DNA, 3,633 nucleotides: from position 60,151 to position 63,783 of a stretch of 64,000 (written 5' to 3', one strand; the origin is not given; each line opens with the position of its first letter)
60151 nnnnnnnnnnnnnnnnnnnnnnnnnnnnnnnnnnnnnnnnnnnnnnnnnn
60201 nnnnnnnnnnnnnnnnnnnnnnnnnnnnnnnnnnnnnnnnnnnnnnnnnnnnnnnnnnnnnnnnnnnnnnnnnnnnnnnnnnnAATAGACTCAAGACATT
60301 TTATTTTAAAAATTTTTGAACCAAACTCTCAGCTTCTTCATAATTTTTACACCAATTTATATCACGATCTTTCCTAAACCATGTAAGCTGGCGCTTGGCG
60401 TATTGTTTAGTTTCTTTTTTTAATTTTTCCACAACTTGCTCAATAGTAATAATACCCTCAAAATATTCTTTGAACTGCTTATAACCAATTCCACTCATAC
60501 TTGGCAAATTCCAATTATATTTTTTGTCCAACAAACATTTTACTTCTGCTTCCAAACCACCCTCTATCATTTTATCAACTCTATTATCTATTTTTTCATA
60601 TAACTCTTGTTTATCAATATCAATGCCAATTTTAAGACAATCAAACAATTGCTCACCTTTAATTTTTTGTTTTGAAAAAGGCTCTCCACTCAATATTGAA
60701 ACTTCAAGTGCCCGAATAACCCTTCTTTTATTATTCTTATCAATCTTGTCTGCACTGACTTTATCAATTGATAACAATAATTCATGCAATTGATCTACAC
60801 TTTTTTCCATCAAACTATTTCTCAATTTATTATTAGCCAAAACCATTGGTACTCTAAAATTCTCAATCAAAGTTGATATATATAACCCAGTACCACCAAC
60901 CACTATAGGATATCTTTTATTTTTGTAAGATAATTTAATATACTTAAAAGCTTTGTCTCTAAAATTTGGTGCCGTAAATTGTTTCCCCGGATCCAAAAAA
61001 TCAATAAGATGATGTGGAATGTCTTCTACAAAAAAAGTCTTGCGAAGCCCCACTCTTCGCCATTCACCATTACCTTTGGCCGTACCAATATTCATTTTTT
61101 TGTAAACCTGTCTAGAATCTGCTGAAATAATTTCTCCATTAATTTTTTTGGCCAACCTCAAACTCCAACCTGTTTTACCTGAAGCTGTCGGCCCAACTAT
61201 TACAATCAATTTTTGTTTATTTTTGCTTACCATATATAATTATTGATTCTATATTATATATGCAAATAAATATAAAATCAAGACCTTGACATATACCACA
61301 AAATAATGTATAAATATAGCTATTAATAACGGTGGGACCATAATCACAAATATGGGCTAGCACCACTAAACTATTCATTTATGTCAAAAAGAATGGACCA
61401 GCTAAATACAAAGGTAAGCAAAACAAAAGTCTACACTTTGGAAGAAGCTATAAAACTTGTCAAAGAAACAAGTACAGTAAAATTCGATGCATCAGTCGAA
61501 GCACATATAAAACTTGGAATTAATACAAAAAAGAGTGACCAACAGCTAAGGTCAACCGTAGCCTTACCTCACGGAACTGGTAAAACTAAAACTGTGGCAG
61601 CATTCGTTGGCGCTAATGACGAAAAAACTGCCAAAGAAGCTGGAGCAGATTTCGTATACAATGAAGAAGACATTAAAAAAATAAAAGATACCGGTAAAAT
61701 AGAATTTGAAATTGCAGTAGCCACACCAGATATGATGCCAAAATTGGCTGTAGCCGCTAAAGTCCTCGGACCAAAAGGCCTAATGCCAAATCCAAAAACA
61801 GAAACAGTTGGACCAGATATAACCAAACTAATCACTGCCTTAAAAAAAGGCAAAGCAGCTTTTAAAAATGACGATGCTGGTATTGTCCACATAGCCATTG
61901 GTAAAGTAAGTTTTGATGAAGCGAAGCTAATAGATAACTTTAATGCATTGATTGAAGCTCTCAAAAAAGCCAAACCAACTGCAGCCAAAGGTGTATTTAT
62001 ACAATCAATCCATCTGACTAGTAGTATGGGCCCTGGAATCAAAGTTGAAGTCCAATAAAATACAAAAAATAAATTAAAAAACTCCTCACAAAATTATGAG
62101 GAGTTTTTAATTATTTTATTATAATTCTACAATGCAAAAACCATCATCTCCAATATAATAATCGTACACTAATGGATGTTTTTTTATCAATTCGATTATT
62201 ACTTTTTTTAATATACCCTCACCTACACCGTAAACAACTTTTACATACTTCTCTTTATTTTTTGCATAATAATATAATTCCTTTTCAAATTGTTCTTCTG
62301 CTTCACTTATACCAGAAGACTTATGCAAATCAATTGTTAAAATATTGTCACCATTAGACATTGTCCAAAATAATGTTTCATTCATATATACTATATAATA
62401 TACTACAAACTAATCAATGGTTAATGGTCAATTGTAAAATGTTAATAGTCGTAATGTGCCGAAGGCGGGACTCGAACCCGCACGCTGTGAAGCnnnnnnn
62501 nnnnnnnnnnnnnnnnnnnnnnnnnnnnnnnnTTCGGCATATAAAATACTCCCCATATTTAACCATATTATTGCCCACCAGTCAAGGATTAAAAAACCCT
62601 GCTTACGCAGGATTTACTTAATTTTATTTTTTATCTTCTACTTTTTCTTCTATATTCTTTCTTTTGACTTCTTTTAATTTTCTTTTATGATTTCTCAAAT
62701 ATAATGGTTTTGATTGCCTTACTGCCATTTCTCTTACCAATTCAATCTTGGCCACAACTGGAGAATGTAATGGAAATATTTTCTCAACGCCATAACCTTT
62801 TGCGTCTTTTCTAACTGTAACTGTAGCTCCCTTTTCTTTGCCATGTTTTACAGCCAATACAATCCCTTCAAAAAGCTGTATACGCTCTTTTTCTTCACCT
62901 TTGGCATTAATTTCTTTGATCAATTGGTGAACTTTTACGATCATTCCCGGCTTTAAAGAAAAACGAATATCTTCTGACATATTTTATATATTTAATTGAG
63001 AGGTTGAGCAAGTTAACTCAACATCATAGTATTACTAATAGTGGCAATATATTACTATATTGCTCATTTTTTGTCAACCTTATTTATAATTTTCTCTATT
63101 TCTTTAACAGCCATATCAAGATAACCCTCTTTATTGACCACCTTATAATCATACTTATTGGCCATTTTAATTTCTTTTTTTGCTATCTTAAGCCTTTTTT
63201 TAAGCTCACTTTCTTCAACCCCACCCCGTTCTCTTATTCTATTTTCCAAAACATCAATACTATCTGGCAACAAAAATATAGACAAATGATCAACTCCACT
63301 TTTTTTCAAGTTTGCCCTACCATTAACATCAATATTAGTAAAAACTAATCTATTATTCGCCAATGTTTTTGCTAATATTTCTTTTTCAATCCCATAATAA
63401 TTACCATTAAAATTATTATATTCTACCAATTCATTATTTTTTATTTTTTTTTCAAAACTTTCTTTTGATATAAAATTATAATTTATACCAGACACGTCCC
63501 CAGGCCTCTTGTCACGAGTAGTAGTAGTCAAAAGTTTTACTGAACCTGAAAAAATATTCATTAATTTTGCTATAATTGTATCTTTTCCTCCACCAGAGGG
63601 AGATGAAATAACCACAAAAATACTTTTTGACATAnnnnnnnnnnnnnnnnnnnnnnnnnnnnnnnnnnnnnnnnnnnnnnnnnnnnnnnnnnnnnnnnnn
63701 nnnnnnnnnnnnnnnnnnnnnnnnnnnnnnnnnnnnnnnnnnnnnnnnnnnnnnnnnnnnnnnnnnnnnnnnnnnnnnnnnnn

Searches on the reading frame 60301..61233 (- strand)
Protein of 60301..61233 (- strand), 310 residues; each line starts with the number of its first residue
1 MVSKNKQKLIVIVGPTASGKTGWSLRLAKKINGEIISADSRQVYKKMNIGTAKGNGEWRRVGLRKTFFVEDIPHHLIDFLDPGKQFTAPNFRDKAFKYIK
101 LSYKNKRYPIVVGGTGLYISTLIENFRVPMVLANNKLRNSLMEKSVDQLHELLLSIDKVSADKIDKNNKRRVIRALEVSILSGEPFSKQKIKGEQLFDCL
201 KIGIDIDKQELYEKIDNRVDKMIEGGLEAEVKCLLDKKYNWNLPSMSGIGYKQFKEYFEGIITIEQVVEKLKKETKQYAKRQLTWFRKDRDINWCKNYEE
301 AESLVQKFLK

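Call 38: search_protein_families(library=pfam, proteins=[window:60301-61233:-], max_evalue=0.01)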
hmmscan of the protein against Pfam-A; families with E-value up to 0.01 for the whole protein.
window:60301-61233:- (310 aa): 3 families
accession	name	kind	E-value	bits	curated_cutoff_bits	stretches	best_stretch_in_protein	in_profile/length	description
PF01715.23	IPPT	-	2.3e-74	250.6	23.6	1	42-289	1-243/243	IPP transferase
PF01745.22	IPT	-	9.9e-06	25.6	20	1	8-52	2-46/233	Isopentenyl transferase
PF13671.12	AAA_33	-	0.00028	21.6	27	1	9-43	1-33/143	AAA domain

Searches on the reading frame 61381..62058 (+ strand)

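Call 38: search_protein_families(library=pfam, proteins=[window:61381-62058:+], max_evalue=0.01)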
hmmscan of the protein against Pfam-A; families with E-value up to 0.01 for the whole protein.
window:61381-62058:+ (225 aa): 1 family
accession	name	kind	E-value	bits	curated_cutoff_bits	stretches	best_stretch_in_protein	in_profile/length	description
PF00687.26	Ribosomal_L1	-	1.7e-54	184.9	32.2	1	27-218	1-198/198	Ribosomal protein L1p/L10e family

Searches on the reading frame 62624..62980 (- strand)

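Call 38: search_protein_families(library=pfam, proteins=[window:62624-62980:-], max_evalue=0.01)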
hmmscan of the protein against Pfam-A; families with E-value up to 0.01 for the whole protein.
window:62624-62980:- (118 aa): 1 family
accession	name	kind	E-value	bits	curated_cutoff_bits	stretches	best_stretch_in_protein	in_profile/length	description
PF01245.26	Ribosomal_L19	-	1.1e-25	90.2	22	1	8-107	17-110/111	Ribosomal protein L19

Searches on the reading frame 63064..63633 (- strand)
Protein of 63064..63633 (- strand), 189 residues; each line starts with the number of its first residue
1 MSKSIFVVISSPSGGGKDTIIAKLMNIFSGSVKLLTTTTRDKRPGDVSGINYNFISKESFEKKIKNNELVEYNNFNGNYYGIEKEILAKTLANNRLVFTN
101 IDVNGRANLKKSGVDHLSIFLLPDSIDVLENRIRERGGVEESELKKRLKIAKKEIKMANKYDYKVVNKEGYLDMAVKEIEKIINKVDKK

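Call 38: search_protein_families(library=pfam, proteins=[window:63064-63633:-], max_evalue=0.01)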
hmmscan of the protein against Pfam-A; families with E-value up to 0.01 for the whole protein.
window:63064-63633:- (189 aa): 2 families
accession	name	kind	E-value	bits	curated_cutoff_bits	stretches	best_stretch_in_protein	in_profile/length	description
PF00625.27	Guanylate_kin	-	4.4e-37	128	25.2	1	7-185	5-181/182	Guanylate kinase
PF19842.5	YqeC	-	0.0023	18.6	27.6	1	14-110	6-107/145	YqeC protein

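Call 56: find_encoding_contigs(protein=window:63067-63633:-, flank=10000, max_places=3)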
Protein window:63067-63633:- (189 aa): 24 contigs read that carry it; 3 places shown.
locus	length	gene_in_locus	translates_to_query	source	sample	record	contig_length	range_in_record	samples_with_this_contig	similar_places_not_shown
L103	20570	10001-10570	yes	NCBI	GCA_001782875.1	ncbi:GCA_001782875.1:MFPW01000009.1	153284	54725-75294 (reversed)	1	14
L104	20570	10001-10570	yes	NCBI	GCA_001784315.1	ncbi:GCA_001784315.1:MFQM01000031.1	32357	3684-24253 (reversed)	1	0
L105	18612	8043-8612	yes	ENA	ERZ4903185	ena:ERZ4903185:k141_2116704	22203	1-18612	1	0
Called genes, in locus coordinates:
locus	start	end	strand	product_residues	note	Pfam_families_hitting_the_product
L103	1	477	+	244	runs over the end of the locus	PF01978:TrmB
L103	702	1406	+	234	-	PF00702:Hydrolase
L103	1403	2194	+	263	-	PF00483:NTP_transferase, PF01128:IspD (weak), PF12804:NTP_transf_3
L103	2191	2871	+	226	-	PF00702:Hydrolase, PF13419:HAD_2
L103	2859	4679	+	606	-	PF13230:GATase_4 (weak), PF13522:GATase_6, PF13537:GATase_7, PF01380:SIS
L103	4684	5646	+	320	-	PF01933:CofD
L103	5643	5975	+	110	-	PF00583:Acetyltransf_1, PF13508:Acetyltransf_7, PF13673:Acetyltransf_10 (weak)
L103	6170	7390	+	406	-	PF27218:MJ0043_C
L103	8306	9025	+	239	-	-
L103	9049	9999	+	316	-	PF01479:S4 (faint), PF00849:PseudoU_synth_2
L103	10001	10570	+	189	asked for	PF00625:Guanylate_kin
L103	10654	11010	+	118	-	PF01245:Ribosomal_L19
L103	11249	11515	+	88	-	PF01713:Smr (weak)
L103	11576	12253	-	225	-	PF00687:Ribosomal_L1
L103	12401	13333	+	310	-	PF01745:IPT (faint), PF01715:IPPT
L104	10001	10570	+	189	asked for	PF00625:Guanylate_kin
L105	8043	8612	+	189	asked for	PF00625:Guanylate_kin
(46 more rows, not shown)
